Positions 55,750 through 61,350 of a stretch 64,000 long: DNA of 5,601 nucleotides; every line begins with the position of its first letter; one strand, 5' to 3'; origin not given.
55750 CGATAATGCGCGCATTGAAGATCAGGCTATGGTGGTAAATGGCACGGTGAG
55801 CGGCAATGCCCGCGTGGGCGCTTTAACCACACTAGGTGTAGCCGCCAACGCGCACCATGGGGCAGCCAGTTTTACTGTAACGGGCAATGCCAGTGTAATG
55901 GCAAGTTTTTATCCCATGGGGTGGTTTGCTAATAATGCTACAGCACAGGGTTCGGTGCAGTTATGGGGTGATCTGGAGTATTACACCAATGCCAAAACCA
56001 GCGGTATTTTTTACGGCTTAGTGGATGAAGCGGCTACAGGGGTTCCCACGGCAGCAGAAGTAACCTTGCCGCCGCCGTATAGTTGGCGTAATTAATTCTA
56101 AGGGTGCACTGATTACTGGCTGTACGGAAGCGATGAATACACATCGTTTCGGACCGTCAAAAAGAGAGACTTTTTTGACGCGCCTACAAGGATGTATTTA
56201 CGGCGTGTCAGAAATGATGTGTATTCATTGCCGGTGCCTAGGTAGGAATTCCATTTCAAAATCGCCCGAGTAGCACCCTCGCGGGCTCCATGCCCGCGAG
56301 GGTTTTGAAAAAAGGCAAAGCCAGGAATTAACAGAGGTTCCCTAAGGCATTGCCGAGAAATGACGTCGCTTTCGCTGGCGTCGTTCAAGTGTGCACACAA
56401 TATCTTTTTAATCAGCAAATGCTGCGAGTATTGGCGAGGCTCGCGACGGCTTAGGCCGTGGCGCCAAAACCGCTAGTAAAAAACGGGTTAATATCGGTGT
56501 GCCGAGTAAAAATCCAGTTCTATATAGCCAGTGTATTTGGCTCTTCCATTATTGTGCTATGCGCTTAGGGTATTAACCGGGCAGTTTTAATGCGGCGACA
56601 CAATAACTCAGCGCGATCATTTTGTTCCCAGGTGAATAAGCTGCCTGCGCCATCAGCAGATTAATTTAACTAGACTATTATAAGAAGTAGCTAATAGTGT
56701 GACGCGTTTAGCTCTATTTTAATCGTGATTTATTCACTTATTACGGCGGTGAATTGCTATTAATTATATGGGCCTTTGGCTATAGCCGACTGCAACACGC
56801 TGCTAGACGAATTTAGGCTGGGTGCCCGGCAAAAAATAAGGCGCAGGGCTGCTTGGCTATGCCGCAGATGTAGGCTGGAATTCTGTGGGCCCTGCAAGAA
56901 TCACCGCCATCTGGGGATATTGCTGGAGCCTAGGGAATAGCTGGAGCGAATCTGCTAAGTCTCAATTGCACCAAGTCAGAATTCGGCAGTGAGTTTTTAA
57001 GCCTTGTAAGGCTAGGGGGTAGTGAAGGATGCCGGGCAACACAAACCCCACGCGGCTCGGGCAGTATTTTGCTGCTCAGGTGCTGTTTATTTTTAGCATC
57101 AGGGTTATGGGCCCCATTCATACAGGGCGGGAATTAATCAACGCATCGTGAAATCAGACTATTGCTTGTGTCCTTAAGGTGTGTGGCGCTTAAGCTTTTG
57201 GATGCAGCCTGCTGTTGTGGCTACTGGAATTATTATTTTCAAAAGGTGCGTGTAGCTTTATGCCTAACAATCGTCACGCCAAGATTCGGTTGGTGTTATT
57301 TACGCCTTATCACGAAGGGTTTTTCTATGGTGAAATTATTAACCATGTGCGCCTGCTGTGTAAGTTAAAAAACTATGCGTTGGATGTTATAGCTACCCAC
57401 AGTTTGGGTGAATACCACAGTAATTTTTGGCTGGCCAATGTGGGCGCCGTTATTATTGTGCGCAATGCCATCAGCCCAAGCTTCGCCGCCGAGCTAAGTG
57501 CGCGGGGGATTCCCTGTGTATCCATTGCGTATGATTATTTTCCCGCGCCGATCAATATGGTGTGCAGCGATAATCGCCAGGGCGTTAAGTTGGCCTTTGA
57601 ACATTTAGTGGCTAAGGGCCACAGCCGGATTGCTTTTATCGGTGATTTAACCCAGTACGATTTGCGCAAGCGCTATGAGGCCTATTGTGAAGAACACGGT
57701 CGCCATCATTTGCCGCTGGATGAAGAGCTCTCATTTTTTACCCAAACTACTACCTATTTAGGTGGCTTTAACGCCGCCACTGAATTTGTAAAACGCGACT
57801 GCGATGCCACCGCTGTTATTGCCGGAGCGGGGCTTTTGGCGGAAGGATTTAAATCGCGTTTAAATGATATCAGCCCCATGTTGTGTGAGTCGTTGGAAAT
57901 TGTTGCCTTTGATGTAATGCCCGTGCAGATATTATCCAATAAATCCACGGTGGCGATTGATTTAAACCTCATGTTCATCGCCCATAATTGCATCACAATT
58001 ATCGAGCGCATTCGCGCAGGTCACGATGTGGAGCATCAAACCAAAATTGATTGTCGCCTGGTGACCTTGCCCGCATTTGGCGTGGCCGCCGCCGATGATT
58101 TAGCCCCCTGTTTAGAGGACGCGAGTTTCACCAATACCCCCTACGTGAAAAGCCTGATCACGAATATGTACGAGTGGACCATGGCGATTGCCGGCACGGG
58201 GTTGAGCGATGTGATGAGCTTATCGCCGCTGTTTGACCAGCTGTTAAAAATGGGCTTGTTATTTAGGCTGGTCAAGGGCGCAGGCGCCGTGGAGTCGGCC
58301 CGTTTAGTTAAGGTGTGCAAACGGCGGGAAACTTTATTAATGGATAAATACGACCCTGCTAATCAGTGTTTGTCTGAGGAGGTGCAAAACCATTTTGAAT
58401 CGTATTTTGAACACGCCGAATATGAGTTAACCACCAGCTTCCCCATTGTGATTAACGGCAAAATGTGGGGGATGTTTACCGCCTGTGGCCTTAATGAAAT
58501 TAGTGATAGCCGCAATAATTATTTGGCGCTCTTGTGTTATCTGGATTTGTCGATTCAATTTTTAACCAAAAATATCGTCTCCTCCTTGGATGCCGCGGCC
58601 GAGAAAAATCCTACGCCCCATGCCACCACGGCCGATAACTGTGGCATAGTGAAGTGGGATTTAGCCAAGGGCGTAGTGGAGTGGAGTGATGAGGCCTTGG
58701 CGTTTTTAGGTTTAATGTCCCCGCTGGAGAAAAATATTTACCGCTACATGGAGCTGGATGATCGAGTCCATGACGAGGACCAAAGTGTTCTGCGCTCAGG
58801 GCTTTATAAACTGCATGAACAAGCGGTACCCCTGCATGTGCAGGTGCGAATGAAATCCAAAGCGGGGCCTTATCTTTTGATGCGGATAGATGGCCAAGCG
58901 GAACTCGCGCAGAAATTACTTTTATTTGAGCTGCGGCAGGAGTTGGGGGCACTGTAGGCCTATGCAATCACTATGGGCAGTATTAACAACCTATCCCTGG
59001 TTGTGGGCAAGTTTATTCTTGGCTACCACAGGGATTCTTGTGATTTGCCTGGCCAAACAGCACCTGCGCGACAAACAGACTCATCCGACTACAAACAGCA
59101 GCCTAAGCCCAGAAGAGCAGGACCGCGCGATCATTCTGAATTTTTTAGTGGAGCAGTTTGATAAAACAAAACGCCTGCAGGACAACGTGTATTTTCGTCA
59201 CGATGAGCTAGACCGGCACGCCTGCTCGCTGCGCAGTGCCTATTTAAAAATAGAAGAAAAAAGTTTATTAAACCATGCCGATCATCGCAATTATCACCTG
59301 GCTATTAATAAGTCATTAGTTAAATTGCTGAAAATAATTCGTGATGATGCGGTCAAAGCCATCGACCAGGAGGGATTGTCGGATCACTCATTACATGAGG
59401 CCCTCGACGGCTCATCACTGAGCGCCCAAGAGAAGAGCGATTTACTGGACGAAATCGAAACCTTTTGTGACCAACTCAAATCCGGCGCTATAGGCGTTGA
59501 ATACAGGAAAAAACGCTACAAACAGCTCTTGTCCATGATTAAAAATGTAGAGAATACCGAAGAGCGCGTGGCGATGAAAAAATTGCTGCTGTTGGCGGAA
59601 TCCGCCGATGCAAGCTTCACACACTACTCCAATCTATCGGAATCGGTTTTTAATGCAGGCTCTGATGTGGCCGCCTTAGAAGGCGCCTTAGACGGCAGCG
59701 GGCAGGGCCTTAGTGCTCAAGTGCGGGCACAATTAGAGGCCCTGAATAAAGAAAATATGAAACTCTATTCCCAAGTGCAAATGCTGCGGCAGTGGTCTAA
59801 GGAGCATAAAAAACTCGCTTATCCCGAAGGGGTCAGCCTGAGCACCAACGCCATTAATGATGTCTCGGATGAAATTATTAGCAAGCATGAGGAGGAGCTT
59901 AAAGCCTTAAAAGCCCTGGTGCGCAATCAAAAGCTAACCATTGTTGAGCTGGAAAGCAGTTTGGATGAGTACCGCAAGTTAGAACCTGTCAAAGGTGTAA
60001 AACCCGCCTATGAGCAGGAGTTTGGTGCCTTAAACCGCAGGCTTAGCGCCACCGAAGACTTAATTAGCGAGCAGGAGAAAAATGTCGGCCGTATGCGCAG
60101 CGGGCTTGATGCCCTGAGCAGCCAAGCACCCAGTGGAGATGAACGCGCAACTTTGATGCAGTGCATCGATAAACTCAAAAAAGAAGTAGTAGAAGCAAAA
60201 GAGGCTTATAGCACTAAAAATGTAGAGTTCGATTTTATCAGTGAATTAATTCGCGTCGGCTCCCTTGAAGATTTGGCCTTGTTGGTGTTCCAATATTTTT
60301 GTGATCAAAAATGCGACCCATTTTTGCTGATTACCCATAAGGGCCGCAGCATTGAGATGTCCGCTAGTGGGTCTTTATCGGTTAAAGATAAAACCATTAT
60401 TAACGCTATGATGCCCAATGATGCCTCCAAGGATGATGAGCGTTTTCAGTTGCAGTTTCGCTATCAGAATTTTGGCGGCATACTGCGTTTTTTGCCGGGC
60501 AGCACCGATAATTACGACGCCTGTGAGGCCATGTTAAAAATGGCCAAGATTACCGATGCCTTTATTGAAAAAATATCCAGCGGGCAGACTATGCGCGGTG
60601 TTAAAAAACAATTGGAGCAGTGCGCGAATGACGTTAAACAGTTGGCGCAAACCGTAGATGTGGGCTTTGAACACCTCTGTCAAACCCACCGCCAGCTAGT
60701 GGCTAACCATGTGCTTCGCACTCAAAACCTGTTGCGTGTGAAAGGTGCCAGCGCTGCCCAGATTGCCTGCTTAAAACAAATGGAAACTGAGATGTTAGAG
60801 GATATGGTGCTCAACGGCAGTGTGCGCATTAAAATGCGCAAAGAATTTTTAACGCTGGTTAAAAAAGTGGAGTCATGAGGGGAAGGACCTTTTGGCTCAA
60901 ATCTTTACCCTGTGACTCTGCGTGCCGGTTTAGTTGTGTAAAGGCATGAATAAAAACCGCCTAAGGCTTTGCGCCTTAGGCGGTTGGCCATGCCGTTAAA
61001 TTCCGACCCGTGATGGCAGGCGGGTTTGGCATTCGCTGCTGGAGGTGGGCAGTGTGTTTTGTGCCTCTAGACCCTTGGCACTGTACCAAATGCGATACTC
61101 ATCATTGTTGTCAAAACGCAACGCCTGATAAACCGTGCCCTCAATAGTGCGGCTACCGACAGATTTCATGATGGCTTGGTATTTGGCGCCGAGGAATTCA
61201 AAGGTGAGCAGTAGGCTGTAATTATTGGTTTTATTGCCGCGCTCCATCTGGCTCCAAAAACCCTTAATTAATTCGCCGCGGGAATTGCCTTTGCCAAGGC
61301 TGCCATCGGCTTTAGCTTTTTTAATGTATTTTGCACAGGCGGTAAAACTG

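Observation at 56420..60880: Low-GC islet encoding an HTH-less LacI-type ligand-binding/GAF/PAS protein coupled to a membrane-anchored coiled-coil/GAF protein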

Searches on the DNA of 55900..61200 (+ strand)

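Call 19: search_rna_families(source=window, start=55900, end=61200, threshold=evalue, max_evalue=1)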
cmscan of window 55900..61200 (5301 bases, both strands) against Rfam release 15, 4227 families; matches with E-value up to 1: 0.
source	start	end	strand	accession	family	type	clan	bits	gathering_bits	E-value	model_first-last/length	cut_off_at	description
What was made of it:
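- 56096..57259 (.): Long gene-free upstream region (1164 bp). The first 250 bp are interspersed palindromic repeats. The promoter of the A-B operon is presumed to lie here. No Rfam match (call 19).
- Tried and rejected: Rfam on 55900-61200 at E up to 1: no match (call 19).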

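Call 56: search_dna_similar(query=window:56096-57259:+, collection=plasmids, mode=distant, max_rows=5)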
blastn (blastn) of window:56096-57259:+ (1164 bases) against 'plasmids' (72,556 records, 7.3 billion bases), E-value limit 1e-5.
No match.

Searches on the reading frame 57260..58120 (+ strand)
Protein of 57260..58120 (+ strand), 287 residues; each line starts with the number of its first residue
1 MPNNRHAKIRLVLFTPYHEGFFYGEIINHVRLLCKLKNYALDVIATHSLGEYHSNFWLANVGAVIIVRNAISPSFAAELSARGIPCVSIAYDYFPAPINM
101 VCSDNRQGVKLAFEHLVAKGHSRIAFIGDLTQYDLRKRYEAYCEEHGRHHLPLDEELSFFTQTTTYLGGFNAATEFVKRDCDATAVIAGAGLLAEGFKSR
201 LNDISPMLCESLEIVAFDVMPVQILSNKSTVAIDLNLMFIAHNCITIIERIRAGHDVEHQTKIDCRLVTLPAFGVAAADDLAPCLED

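Call 60: search_solved_structures(query=window:57260-58120:+, max_evalue=0.01, show_alignments=3)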
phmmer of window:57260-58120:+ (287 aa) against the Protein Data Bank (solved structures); distinct sequences matched with E-value up to 0.01: 32.
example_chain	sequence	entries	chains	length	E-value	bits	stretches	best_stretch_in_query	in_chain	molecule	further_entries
3qk7_A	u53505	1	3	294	3.5e-10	43.3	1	62-230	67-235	Transcriptional regulators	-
9nt6_A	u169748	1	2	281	2e-09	40.8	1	84-181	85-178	LacI Transcription Factor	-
2fep_A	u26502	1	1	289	3.4e-07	33.5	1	16-226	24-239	Catabolite control protein A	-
3oqo_A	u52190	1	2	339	6.3e-07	32.6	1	16-226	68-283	Catabolite control protein A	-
3oqm_A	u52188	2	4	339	6.3e-07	32.6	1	16-226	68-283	Catabolite control protein A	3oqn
9nt3_D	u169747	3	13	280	2.2e-06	30.9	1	61-224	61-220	Ancestral LacI Transcription Factor | LacI Transcription Factor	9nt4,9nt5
9ny7_A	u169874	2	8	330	2.4e-06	30.7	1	21-220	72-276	Ribose operon repressor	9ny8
3egc_A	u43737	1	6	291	2.4e-06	30.7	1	20-229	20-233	putative ribose operon repressor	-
3kke_A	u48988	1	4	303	4.8e-06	29.7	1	81-145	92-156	LacI family Transcriptional regulator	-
1sxg_A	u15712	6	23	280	9.7e-06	28.7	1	16-222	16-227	Glucose-resistance amylase regulator | Catabolite control protein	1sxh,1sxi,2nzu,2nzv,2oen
1rzr_G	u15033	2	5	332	1.6e-05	28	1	16-222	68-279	Glucose-resistance amylase regulator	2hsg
1zvv_A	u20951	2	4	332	1.9e-05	27.8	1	17-222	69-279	Glucose-resistance amylase regulator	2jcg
3gyb_A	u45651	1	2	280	9.4e-05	25.5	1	99-247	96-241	Transcriptional regulators (LACI-FAMILY TRANSCRIPTIONAL REGULATORY PROTEIN)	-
4rzs_A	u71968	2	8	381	0.0001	25.4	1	73-216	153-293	Lac repressor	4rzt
2rgy_A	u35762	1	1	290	0.00013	25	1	64-208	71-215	Transcriptional regulator, LacI family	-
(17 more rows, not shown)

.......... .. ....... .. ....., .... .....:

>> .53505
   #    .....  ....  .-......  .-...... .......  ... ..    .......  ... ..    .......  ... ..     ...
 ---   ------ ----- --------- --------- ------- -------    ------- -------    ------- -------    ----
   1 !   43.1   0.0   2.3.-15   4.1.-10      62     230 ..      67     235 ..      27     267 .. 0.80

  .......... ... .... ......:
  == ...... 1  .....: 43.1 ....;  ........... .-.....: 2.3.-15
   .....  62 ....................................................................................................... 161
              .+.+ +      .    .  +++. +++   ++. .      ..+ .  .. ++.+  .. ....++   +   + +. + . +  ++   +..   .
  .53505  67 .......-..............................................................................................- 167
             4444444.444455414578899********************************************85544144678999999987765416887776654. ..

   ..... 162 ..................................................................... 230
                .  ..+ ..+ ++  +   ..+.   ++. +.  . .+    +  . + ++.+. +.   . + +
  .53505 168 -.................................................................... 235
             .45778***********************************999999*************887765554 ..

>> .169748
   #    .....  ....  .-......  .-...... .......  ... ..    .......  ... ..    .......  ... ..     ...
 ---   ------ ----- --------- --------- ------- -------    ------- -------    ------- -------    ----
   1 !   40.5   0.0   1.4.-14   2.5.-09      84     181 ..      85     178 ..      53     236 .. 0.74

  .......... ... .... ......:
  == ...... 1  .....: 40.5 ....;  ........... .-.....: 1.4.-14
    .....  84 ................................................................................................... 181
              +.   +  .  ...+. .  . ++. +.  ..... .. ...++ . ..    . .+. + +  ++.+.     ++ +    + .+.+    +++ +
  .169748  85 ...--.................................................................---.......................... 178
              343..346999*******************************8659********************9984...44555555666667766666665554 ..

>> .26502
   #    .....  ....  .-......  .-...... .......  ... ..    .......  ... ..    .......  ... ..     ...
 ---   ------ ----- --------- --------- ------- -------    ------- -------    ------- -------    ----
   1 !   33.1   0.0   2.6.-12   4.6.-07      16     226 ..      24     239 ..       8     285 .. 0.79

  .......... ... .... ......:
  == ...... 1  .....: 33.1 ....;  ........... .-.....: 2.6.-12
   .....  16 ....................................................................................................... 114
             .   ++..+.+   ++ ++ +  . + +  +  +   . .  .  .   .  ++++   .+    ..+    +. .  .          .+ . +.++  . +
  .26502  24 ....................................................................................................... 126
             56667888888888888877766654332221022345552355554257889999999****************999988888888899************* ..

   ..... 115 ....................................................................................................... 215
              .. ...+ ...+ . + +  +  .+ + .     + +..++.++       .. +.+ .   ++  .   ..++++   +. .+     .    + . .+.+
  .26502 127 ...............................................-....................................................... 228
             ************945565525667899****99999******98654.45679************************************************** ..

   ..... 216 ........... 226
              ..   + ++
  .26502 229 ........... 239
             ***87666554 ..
